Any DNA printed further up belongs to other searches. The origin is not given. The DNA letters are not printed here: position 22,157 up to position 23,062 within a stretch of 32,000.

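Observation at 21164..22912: AT-rich, HIP1-free two-gene cassette (C-terminal J-domain protein + HTH/HNH nuclease protein) wedged between gcvT and a response regulator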

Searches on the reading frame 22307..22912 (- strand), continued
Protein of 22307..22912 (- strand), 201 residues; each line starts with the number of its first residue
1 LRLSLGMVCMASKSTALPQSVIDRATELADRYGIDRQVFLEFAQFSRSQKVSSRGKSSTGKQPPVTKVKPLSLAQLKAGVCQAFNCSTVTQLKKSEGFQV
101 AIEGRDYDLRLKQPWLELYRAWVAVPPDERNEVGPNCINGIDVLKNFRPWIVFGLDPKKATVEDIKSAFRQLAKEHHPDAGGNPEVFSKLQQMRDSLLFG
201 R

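Call 65: search_protein_families(library=pfam, proteins=[L054:856-2469:+, L057:2582-5185:+, L058:3916-6732:+], max_evalue=0.01)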
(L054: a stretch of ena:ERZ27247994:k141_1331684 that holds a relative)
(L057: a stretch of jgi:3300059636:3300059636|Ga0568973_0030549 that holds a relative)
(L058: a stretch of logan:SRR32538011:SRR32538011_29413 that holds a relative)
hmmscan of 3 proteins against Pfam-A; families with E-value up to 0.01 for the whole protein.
L054:856-2469:+ (537 aa): 2 families
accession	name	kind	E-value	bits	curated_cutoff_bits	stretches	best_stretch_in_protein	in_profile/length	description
PF06167.18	Peptidase_M90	-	1.7e-06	28.3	26.2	1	410-512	142-236/243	Glucose-regulated metallo-peptidase M90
PF07737.17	ATLF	-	0.00018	21.7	27.4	1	411-500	107-173/193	Anthrax toxin lethal factor, N- and C-terminal domain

L057:2582-5185:+ (868 aa): 0 families

L058:3916-6732:+ (939 aa): 0 families

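Call 72: search_solved_structures(query=A2, max_evalue=0.01, show_alignments=2)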
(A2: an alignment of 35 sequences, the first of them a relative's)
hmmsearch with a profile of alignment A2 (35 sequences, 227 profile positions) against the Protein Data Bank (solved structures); distinct sequences matched with E-value up to 0.01: 41.
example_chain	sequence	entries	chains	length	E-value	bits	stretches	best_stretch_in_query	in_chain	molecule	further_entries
2n04_A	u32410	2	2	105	2.1e-08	37.9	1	160-217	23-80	DnaJ homolog subfamily C member 5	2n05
2ctw_A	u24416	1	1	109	2.3e-08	37.8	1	160-217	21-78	DnaJ homolog subfamily C member 5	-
1bqz_A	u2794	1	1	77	2.3e-06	31.3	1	166-219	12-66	DNAJ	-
8iuf_E6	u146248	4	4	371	4e-06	30.4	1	158-201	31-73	NDUEG6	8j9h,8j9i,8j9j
1bq0_A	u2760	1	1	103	5e-06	30.1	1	166-219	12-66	DNAJ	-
1xbl_A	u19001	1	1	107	5.6e-06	30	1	166-219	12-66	DNAJ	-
5nro_B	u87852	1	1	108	5.7e-06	29.9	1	166-219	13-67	Chaperone protein DnaJ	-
2cug_A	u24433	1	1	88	6e-06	29.9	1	156-205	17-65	mKIAA0962 protein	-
6iws_A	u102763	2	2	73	7.2e-06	29.6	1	166-220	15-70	DnaJ homolog subfamily A member 3, mitochondrial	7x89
2dn9_A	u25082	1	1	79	7.7e-06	29.5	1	166-220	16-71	DnaJ homolog subfamily A member 3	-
4j7z_A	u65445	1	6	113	1.5e-05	28.6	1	166-217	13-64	Chaperone protein DnaJ 2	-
9dyv_A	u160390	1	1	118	1.6e-05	28.4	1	166-217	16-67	Chaperone protein DnaJ 2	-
2lgw_A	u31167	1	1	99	3.6e-05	27.3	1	166-197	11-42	DnaJ homolog subfamily B member 2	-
4j80_A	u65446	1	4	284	7.2e-05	26.3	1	166-215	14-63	Chaperone protein DnaJ 2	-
2ctr_A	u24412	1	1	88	7.8e-05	26.2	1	166-219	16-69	DnaJ homolog subfamily B member 9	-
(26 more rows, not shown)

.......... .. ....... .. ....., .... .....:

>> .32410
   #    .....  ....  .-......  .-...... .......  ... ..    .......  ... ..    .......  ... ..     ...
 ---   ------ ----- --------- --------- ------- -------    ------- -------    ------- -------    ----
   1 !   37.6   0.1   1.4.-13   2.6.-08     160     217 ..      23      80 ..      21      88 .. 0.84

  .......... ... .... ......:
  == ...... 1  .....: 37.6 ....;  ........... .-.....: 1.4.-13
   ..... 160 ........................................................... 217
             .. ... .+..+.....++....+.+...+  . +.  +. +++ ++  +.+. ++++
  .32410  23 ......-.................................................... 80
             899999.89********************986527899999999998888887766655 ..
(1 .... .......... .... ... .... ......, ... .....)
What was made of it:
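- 22310..22465 (-): Minimal C-terminal J domain (helices I-III; the protein ends soon after helix III). HPD is encoded at 22376-22384. Family profile against solved J domains: DNAJC5 E = 2.1e-8, E. coli DnaJ E = 2.3e-6 (call 72).
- On J-domain proteins (Pfam PF00226): The family profile hits solved J domains at E = 2e-8 to 1e-5 (call 72).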

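Call 100: find_related_loci(query=A2, collection=metagenome_contigs, flank=4000)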
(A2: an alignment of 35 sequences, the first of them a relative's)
Query A2 (195 aa) in metagenome_contigs; peptide patterns used: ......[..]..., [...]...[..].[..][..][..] (x = any residue, [..] = any of these).
404 stretches matched a pattern; 127 encode a relative of the query (tblastn E <= 1e-3); the best 80 are kept; 80 distinct loci.
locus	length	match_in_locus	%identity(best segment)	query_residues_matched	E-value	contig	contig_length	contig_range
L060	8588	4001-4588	51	3-195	1e-61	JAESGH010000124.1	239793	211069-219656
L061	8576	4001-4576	50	7-195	1e-61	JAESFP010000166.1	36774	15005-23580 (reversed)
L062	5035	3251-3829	51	7-195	9e-61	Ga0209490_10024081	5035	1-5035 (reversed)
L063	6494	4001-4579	51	7-195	9e-61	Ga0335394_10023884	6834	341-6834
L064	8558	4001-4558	52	6-195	3e-58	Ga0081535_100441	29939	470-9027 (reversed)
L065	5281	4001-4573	49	7-195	5e-58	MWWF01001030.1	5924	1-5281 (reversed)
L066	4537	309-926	50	4-195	1e-57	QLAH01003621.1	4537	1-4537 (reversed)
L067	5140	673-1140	52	28-192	3e-55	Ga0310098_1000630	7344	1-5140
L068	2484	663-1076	59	55-192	2e-55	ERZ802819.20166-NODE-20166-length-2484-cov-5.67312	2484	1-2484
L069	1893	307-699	61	65-195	4e-56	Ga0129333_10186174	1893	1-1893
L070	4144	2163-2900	62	7-195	2e-54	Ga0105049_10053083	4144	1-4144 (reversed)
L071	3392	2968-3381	58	55-192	1e-54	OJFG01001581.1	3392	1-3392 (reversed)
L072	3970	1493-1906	57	55-192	4e-54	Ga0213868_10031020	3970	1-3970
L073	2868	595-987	62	65-195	2e-54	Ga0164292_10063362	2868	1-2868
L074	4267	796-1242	52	44-192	5e-54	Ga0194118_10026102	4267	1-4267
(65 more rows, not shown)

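Call 101: find_related_loci(query=A2, collection=viral_contigs, flank=6000)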
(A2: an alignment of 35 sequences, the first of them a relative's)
Query A2 (195 aa) in viral_contigs; peptide patterns used: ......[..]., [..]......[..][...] (x = any residue, [..] = any of these).
599 stretches matched a pattern (row limit reached: there are more); 441 encode a relative of the query (tblastn E <= 1e-3); the best 80 are kept; 80 distinct loci.
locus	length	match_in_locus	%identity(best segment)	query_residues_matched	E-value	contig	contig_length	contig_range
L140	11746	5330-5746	48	50-192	2e-40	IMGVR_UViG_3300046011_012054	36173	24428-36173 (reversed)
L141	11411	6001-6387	49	66-192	1e-39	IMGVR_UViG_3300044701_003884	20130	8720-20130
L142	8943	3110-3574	46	46-191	1e-38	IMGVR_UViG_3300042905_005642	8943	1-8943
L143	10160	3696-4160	46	46-191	1e-38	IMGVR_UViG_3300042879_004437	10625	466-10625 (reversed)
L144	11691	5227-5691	46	46-191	1e-38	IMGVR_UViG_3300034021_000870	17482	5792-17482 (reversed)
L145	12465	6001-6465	46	46-191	1e-38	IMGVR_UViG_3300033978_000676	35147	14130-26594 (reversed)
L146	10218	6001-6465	46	46-191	1e-38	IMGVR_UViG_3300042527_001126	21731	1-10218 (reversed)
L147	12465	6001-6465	46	46-191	1e-38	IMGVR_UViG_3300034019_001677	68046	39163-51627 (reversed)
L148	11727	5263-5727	45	46-191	5e-38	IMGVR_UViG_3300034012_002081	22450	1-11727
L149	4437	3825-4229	50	62-191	4e-38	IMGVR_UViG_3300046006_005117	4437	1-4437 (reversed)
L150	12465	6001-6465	45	46-191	5e-38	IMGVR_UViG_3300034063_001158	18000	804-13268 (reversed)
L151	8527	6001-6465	45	46-191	5e-38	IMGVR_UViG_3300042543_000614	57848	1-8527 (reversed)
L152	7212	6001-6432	44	55-191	6e-34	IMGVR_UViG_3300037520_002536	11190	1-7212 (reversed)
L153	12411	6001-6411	40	62-192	1e-29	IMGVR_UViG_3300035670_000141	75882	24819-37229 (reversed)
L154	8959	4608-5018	40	62-192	1e-29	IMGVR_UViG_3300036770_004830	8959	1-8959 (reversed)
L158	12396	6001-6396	50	62-192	4e-40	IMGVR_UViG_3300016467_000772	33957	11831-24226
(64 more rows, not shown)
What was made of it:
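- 22484..22708 (-): Conserved central domain of the J protein, of unknown fold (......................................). It is shared with J proteins of phage head modules. Viral relatives 45-50% identical over residues 46-191 (call 101).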

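Call 104: search_protein_families(library=phrogs, proteins=[L140:5773-8382:+, L140:8389-9546:+, L141:7911-11411:+, L145:6503-10216:+, L145:1790-3757:+, L153:6558-7025:+, L153:7029-7526:+, L153:7526-8293:+, L153:2851-4410:+, L158:7912-11526:+], max_evalue=0.00001)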
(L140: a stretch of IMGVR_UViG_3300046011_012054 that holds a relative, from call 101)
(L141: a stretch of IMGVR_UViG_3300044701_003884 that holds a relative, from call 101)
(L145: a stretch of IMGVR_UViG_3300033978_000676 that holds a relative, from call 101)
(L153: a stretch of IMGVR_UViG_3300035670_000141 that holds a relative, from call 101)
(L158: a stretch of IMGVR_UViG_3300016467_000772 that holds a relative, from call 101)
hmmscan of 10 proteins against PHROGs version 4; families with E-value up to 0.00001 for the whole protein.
L140:5773-8382:+ (870 aa): 1 family
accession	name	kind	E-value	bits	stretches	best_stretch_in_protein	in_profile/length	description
phrog_21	-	head and packaging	6.5e-48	164.3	1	245-564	1014-1333/1362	portal protein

L140:8389-9546:+ (386 aa): 0 families

L141:7911-11411:+ (1167 aa): 1 family
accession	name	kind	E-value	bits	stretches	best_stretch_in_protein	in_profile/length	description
phrog_21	-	head and packaging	1.3e-58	199.8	1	446-814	983-1350/1362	portal protein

L145:6503-10216:+ (1238 aa): 2 families
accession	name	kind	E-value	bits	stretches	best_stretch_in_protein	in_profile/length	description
phrog_33618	-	unknown function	5.4e-14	53.2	1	354-398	15-61/386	-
phrog_16619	-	head and packaging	5e-08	31.9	0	355-427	681-741/1440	minor head protein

L145:1790-3757:+ (656 aa): 7 families
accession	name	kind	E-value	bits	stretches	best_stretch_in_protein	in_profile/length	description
phrog_146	-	head and packaging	5.8e-87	293.9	1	12-491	19-473/587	portal protein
phrog_220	-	head and packaging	2.4e-49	169.3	1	10-508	15-493/1338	minor head protein and DNA pilot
phrog_15528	-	head and packaging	4.6e-36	125.5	1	16-519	32-519/794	portal protein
phrog_12751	-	unknown function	4.9e-25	89.3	1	229-436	6-210/283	-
phrog_15615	-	head and packaging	1.4e-14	54.9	1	46-160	32-138/194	virion structural protein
phrog_30637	-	unknown function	4.7e-13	48.9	1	208-452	4-245/1119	-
phrog_4660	-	head and packaging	3.6e-11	43.2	1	279-531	318-558/765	minor head protein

L153:6558-7025:+ (156 aa): 0 families

L153:7029-7526:+ (166 aa): 0 families

L153:7526-8293:+ (256 aa): 0 families

L153:2851-4410:+ (520 aa): 1 family
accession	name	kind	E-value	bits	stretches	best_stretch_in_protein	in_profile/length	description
phrog_145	-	head and packaging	1.3e-68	233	1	13-501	5-475/493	portal protein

L158:7912-11526:+ (1205 aa): 3 families
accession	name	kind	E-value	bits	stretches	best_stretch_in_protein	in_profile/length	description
phrog_21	-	head and packaging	1.8e-54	186.1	1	558-885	1007-1336/1362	portal protein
phrog_16619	-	head and packaging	7.7e-10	37.9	1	437-588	647-794/1440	minor head protein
phrog_33618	-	unknown function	3.5e-09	37.3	0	463-520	11-70/386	-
